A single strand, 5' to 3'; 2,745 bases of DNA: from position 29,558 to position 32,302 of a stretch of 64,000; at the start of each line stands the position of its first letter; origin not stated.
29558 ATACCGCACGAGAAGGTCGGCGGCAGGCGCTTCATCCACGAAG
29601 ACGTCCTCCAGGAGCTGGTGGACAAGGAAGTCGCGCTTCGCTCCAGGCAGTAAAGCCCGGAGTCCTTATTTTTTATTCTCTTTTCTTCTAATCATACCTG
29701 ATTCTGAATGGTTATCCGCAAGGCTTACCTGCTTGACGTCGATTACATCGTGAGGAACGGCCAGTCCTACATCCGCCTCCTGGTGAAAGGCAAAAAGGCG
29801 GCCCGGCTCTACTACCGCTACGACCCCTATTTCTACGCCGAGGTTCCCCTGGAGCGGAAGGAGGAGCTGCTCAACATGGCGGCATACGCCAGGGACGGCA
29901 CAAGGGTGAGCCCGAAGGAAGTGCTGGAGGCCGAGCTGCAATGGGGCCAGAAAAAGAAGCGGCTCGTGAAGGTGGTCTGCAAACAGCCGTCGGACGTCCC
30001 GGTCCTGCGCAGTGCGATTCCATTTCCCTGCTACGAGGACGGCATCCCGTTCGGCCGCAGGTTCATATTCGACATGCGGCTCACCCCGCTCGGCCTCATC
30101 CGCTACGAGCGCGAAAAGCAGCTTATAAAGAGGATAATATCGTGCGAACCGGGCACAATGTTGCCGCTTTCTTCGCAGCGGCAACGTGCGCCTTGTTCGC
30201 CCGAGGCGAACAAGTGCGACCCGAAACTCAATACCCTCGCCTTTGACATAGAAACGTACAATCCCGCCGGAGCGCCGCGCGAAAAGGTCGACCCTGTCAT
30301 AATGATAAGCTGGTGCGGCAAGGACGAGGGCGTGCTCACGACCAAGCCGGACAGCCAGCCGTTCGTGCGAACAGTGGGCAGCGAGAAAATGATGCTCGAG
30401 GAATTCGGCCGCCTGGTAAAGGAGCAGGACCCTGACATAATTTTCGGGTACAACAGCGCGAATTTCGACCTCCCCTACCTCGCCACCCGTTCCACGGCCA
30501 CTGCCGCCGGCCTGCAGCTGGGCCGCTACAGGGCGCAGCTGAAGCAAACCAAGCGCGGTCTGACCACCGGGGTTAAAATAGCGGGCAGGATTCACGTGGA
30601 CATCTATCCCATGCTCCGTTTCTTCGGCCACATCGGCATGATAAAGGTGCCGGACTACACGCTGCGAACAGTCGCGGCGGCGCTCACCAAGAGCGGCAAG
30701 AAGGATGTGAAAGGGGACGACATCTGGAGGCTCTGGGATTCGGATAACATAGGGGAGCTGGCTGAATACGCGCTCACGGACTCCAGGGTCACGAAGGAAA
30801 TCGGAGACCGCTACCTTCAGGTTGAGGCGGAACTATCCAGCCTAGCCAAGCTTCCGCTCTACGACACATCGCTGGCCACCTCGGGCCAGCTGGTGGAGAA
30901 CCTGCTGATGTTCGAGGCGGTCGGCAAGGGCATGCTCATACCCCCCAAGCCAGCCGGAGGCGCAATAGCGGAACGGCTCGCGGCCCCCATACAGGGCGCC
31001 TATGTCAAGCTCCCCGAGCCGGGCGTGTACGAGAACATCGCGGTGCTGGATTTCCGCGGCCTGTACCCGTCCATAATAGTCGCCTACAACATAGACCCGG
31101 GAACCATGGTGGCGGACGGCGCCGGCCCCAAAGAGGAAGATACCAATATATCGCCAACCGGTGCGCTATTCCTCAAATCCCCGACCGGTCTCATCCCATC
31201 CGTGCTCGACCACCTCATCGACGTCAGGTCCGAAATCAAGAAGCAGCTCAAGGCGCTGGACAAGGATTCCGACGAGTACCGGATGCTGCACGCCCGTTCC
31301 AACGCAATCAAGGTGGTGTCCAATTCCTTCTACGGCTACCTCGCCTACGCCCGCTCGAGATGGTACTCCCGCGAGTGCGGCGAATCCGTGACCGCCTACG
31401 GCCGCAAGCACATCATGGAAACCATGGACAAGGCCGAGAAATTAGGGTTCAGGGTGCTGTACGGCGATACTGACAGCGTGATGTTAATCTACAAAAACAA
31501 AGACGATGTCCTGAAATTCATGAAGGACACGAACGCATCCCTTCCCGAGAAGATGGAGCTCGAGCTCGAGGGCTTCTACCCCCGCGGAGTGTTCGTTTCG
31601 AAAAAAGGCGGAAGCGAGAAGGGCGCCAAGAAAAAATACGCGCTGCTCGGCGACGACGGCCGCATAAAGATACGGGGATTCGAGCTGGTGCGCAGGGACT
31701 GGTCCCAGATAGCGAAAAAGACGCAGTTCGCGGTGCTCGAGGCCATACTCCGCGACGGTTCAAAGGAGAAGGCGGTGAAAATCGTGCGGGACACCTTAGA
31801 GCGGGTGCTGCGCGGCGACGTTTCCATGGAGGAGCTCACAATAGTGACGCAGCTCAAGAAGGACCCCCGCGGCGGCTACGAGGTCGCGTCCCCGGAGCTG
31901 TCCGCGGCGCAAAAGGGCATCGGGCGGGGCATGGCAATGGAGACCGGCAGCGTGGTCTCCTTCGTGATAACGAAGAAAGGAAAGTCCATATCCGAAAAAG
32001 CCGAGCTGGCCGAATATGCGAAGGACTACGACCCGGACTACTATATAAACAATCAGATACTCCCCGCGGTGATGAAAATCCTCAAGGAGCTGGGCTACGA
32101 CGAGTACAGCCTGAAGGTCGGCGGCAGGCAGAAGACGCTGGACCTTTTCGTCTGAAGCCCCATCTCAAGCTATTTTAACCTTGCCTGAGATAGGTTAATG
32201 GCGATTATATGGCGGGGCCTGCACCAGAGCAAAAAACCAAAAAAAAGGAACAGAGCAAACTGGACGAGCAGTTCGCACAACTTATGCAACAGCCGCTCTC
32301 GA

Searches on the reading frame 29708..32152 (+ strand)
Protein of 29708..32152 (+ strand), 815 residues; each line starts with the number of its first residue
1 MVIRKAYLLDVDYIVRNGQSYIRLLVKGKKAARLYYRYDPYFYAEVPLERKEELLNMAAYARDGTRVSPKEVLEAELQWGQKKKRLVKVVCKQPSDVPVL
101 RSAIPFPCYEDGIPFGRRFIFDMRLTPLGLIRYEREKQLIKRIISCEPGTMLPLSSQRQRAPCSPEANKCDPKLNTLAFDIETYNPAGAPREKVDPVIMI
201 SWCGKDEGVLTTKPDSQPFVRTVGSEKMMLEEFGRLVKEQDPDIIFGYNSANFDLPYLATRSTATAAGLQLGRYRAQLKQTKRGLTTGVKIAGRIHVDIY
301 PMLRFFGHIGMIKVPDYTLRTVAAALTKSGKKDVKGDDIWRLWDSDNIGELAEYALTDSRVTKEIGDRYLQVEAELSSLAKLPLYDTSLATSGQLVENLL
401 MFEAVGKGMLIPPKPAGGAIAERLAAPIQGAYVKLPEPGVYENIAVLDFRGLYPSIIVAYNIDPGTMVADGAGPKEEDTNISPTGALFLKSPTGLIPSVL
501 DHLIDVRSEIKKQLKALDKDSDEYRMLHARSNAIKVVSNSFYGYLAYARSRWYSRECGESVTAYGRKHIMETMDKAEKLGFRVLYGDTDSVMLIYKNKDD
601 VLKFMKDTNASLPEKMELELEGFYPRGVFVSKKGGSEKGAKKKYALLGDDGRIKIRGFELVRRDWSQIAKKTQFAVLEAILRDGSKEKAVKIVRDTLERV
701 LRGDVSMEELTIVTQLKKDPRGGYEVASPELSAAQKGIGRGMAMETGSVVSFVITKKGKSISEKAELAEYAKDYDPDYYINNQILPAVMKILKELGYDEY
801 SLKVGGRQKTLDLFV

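Call 90: search_protein_families(library=pfam, proteins=[window:29708-32152:+], max_evalue=0.00001)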
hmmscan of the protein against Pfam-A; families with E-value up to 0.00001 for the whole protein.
window:29708-32152:+ (815 aa): 3 families
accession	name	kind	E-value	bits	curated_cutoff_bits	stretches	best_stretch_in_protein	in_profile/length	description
PF00136.26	DNA_pol_B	-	9e-61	206.5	23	1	394-794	13-452/453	DNA polymerase family B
PF03104.25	DNA_pol_B_exo1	-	1.1e-27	97.4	23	1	108-322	3-242/242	DNA polymerase family B, exonuclease domain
PF10108.15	DNA_pol_B_exo2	-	5.8e-12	46.2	24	1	224-360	35-164/213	Predicted 3'-5' exonuclease related to the exonuclease domain of PolB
